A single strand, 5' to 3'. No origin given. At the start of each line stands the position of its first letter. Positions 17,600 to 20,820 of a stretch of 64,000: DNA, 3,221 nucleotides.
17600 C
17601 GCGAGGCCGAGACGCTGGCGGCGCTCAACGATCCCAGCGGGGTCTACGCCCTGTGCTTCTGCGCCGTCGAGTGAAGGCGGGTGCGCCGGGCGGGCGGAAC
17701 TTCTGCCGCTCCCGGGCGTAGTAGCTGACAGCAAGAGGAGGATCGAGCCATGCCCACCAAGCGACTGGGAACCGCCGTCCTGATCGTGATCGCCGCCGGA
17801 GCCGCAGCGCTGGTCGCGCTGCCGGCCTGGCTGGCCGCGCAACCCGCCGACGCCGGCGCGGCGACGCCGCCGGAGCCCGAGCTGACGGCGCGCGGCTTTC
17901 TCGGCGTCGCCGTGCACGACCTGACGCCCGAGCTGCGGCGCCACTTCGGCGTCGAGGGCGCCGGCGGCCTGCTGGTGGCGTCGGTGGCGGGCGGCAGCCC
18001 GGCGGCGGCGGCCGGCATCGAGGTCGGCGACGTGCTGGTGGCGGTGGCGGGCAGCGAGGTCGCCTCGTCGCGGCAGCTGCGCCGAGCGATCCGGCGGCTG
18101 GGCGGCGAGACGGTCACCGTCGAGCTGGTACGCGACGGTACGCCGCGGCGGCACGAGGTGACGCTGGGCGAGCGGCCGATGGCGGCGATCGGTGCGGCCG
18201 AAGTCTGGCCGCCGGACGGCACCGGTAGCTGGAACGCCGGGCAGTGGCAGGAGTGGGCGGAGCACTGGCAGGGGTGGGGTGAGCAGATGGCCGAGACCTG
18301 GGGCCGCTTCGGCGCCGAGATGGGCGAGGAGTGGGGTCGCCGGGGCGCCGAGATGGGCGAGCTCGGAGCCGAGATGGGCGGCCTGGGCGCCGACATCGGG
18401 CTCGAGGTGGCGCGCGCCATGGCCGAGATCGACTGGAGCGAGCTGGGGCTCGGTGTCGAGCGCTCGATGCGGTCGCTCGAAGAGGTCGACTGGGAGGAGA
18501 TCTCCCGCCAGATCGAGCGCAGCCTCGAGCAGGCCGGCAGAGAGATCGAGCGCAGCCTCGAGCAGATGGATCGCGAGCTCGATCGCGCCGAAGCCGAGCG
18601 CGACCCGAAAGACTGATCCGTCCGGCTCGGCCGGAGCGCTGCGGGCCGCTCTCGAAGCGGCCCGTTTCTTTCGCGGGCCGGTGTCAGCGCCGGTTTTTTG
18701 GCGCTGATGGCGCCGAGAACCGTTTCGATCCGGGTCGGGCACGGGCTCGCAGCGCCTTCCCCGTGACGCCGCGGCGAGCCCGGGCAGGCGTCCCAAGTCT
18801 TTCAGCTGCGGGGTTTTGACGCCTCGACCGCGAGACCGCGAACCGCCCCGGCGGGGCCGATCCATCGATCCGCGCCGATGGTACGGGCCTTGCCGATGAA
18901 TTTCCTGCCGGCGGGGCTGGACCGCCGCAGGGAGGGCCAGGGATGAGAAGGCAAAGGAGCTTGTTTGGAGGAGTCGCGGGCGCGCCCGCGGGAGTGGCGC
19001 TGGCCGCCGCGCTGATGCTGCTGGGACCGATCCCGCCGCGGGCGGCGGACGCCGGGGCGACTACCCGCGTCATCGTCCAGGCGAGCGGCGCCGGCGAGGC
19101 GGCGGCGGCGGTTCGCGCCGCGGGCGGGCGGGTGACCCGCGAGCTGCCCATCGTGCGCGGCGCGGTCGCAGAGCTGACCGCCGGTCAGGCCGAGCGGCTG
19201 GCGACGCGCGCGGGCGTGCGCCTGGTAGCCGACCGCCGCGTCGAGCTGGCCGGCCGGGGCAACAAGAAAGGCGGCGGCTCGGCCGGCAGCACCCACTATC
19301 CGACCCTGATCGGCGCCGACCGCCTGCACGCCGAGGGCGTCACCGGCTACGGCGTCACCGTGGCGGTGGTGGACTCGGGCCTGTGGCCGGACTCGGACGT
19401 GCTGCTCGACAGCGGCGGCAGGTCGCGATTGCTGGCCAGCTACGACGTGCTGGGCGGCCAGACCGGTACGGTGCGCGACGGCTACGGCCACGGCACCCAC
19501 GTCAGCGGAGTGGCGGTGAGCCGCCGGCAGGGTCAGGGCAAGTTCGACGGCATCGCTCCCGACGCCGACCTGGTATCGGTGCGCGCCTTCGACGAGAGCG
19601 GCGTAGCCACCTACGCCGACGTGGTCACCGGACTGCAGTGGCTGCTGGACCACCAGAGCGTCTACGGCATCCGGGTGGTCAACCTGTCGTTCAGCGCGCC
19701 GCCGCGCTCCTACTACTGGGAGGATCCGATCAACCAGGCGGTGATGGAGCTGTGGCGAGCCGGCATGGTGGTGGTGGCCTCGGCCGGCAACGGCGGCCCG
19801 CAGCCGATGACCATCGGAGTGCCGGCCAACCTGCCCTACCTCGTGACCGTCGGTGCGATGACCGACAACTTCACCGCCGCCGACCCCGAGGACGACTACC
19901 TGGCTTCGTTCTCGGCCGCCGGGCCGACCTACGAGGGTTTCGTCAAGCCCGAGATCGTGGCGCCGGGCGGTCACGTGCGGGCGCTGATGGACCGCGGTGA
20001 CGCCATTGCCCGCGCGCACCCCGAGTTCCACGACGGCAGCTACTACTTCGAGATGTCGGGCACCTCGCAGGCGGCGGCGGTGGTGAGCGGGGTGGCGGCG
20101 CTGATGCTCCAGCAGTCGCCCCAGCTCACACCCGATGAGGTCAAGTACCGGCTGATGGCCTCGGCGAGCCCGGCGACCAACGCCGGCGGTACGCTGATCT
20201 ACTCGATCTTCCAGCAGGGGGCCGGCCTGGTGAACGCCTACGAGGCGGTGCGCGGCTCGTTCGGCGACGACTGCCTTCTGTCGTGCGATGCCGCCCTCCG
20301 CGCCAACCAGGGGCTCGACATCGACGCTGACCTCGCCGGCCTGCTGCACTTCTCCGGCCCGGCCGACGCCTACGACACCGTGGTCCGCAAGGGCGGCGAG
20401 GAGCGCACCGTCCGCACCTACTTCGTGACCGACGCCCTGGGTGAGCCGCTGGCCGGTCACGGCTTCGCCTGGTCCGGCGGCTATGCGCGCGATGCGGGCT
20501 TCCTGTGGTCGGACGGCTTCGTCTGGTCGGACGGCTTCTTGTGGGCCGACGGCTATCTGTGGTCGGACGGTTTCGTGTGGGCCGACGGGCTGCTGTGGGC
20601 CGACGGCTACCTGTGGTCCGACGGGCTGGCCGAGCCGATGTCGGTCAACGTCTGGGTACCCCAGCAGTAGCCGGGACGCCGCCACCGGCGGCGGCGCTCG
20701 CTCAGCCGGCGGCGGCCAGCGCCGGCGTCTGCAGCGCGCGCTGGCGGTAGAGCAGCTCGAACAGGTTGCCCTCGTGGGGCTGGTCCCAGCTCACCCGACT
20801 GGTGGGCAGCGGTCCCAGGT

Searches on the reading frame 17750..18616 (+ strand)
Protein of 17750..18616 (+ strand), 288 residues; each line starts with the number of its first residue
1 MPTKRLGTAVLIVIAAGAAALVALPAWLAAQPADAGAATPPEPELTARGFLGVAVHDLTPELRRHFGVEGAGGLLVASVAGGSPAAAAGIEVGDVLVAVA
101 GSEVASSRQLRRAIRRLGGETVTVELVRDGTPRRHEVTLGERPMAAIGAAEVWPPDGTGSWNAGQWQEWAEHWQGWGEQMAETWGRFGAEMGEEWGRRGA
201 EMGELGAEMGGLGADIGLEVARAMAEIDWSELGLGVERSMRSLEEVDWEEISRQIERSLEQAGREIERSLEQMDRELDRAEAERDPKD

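Call 77: search_protein_families(library=pfam, proteins=[window:17750-18616:+], max_evalue=0.001)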
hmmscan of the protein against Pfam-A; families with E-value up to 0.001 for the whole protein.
window:17750-18616:+ (288 aa): 4 families
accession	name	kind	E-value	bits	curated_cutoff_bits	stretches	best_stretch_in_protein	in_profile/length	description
PF13180.12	PDZ_2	-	6.7e-13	49.2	27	1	49-139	1-80/80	PDZ domain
PF17820.7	PDZ_6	-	6e-09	35.9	27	1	76-128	2-54/54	PDZ domain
PF00595.29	PDZ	-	1.4e-06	29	23.2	1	48-124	9-78/81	PDZ domain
PF14685.13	PDZ_Tricorn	-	0.00018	21.9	25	1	82-134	30-85/88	Tricorn protease PDZ domain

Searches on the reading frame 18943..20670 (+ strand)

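Call 77: search_protein_families(library=pfam, proteins=[window:18943-20670:+], max_evalue=0.001)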
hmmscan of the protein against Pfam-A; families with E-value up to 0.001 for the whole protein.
window:18943-20670:+ (575 aa): 1 family
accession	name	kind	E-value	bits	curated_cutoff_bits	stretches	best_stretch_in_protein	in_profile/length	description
PF00082.27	Peptidase_S8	-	9.6e-46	156.8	21.8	1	136-412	2-274/288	Subtilase family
